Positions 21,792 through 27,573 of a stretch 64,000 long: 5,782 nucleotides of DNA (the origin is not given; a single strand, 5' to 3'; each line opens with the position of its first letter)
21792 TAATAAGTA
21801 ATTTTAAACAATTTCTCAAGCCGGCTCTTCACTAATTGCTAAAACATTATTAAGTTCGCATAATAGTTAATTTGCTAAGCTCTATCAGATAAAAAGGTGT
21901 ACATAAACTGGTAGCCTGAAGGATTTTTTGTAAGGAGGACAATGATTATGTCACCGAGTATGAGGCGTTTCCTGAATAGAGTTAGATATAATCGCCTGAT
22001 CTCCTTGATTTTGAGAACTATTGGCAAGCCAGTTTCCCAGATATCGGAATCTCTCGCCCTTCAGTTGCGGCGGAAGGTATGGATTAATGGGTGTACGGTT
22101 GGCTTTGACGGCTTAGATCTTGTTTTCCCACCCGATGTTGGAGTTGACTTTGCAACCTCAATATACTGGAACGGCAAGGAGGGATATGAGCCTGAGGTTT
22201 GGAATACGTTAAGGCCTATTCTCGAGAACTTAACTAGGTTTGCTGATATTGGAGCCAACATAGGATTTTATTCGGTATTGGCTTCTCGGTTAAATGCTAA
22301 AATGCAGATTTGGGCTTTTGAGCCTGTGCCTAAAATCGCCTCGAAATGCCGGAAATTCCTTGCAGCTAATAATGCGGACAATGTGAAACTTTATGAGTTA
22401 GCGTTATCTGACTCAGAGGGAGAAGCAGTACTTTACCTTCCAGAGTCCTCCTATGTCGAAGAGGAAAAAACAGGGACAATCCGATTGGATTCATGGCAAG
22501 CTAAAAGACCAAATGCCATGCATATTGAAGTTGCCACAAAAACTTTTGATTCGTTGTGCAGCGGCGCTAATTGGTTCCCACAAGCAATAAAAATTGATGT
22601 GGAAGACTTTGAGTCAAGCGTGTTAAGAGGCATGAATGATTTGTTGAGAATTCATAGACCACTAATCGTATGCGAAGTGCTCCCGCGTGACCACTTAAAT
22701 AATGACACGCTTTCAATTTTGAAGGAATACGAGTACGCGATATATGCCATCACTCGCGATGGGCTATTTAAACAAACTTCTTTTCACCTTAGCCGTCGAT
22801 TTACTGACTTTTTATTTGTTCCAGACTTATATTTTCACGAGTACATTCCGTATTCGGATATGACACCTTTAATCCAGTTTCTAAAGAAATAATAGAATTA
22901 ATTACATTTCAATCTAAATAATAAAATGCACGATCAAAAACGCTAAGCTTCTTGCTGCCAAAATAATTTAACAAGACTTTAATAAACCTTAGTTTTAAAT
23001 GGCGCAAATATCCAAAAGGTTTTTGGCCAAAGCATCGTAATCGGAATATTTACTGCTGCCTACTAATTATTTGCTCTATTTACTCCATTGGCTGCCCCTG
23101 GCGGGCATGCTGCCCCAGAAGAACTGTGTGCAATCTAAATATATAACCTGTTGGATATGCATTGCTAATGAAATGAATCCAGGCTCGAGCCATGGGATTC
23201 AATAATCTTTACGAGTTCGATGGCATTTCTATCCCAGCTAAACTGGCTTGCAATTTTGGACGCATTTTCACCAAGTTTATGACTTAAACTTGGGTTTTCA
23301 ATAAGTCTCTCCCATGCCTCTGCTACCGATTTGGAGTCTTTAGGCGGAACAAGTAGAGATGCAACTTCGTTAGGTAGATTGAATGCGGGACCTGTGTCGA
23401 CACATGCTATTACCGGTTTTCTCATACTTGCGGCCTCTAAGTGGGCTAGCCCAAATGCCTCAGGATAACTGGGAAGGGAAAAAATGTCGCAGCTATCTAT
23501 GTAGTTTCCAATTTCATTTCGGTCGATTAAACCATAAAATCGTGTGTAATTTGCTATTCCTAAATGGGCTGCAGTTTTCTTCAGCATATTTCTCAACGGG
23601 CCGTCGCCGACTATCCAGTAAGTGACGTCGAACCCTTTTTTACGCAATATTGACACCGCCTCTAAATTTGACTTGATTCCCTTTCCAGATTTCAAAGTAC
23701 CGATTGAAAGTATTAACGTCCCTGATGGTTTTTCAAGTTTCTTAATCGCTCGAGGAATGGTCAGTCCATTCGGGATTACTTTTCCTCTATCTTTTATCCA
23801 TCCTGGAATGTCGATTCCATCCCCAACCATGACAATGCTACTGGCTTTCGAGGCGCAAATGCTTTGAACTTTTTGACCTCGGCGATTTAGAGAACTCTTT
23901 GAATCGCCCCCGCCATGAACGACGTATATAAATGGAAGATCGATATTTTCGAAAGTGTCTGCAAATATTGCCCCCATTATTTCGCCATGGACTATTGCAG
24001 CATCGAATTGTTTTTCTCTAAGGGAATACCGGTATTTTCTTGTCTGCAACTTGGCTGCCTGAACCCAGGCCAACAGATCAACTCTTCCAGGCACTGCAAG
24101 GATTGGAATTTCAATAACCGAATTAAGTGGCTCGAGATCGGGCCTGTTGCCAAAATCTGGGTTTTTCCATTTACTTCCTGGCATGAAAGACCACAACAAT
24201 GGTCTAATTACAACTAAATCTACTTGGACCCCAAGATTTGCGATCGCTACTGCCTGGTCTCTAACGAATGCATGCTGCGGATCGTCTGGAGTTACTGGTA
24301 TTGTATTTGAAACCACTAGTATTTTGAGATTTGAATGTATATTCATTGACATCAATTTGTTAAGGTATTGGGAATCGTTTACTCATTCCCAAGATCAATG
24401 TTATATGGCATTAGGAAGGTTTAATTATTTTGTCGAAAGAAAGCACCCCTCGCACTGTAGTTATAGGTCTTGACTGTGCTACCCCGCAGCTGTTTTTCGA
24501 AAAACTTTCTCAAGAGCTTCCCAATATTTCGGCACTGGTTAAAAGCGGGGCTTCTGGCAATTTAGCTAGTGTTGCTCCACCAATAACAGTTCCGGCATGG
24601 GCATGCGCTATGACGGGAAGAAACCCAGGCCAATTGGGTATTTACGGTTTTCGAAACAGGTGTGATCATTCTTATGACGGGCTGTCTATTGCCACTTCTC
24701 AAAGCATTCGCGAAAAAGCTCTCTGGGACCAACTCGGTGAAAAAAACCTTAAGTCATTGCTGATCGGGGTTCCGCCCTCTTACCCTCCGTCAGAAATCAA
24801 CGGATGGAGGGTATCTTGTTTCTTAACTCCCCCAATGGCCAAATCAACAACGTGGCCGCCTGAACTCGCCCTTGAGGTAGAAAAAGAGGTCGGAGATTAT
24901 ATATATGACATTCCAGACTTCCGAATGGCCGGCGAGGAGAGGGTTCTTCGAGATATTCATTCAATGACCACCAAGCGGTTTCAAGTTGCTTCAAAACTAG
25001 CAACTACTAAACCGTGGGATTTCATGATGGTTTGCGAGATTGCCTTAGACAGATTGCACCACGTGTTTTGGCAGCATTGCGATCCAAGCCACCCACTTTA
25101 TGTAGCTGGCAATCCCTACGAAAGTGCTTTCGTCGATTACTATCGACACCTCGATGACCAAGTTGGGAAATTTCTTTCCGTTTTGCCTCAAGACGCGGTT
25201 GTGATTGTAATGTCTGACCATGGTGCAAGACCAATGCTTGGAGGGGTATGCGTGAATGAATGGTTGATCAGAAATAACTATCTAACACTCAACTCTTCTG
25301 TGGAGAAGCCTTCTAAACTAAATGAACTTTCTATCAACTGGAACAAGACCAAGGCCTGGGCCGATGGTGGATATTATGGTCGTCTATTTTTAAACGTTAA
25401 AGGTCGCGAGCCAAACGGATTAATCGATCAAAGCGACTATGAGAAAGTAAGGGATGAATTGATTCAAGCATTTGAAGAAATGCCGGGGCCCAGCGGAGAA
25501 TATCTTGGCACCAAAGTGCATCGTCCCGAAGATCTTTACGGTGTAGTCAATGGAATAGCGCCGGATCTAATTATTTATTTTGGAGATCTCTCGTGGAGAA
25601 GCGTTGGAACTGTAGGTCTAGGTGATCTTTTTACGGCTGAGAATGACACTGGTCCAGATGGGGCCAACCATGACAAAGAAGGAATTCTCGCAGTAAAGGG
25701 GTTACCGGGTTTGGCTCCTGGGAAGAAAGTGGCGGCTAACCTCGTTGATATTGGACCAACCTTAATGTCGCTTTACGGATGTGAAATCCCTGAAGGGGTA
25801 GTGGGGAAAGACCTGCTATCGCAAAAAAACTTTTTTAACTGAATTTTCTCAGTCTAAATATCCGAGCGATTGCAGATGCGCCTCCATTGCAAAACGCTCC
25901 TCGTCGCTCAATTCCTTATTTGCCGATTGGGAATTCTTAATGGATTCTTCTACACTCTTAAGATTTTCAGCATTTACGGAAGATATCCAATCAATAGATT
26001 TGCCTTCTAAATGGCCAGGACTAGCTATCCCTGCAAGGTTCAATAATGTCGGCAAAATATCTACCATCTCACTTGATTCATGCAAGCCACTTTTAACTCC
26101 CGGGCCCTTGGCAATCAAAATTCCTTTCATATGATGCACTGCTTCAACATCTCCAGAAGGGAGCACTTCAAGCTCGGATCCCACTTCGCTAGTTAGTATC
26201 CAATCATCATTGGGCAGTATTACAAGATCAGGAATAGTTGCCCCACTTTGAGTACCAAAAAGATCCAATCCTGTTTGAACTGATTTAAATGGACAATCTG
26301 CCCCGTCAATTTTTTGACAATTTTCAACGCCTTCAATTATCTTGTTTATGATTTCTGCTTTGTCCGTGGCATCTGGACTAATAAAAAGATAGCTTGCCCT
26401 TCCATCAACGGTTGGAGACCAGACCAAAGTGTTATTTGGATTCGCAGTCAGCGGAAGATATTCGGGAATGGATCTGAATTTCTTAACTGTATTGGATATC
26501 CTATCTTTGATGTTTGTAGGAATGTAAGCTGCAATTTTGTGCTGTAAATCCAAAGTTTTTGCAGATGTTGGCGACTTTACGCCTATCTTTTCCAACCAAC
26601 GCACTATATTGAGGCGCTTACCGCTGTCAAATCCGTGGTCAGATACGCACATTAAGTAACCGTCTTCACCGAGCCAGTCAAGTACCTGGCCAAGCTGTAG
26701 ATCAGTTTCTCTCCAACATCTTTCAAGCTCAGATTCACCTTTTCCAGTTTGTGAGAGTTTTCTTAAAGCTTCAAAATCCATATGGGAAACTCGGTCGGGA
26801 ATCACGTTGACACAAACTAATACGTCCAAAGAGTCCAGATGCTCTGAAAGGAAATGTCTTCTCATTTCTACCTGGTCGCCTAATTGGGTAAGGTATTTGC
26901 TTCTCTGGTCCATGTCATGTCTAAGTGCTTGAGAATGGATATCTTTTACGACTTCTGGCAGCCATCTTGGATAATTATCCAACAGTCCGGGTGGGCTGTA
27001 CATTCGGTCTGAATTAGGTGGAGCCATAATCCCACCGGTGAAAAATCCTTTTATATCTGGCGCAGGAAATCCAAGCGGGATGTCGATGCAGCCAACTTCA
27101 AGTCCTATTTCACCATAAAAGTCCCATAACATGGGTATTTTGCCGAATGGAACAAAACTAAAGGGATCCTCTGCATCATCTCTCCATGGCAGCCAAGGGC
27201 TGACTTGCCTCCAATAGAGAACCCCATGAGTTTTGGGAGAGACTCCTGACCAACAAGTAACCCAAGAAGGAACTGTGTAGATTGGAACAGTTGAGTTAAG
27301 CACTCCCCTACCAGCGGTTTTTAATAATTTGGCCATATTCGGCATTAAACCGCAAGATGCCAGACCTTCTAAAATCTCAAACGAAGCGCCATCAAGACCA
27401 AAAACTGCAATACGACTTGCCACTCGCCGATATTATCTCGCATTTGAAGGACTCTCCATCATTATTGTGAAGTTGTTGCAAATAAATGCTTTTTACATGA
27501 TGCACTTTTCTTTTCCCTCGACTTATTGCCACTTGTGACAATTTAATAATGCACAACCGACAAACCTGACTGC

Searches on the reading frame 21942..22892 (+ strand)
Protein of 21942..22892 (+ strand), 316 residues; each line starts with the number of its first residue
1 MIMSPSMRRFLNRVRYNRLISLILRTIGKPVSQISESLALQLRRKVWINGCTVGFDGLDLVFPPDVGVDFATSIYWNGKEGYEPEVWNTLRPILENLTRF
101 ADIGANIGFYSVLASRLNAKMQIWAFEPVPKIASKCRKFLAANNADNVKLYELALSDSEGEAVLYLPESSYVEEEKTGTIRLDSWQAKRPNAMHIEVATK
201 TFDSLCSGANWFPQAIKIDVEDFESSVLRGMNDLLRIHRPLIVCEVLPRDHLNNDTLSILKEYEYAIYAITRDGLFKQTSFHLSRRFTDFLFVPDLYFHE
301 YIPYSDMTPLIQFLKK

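Call 9: search_protein_families(library=pfam, proteins=[window:21942-22892:+], max_evalue=0.001)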
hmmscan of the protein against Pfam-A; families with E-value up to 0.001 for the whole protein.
window:21942-22892:+ (316 aa): 1 family
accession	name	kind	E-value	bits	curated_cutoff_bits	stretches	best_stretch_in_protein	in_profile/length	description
PF05050.19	Methyltransf_21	-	5.8e-17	62.8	22.7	1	102-265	1-171/173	Methyltransferase FkbM domain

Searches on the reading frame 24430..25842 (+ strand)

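Call 9: search_protein_families(library=pfam, proteins=[window:24430-25842:+], max_evalue=0.001)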
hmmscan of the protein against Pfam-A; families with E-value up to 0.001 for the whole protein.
window:24430-25842:+ (470 aa): 2 families
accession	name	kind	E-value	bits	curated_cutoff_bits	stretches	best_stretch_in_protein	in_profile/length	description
PF01663.27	Phosphodiest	-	1.6e-41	143.5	23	1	9-398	1-330/342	Type I phosphodiesterase / nucleotide pyrophosphatase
PF00884.28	Sulfatase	-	0.00031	20.6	25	0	239-268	211-245/301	Sulfatase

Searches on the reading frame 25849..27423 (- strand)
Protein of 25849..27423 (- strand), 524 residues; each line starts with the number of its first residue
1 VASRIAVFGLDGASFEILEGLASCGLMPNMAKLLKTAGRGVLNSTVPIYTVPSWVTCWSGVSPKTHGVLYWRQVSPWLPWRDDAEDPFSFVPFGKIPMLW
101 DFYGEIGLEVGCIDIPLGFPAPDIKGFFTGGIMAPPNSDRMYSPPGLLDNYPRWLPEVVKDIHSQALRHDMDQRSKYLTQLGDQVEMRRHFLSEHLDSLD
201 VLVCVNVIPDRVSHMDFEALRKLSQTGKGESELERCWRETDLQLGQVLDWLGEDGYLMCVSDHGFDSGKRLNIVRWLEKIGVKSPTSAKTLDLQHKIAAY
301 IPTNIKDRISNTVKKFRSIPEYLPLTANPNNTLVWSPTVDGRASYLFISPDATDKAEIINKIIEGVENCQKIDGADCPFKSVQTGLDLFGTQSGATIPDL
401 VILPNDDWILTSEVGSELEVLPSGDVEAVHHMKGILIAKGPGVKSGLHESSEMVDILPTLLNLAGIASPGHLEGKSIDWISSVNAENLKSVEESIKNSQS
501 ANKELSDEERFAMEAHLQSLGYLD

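Call 9: search_protein_families(library=pfam, proteins=[window:25849-27423:-], max_evalue=0.001)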
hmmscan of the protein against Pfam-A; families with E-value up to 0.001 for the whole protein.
window:25849-27423:- (524 aa): 1 family
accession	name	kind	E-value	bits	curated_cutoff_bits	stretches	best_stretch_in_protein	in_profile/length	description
PF01663.27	Phosphodiest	-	3.5e-18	66.8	23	1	6-417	2-330/342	Type I phosphodiesterase / nucleotide pyrophosphatase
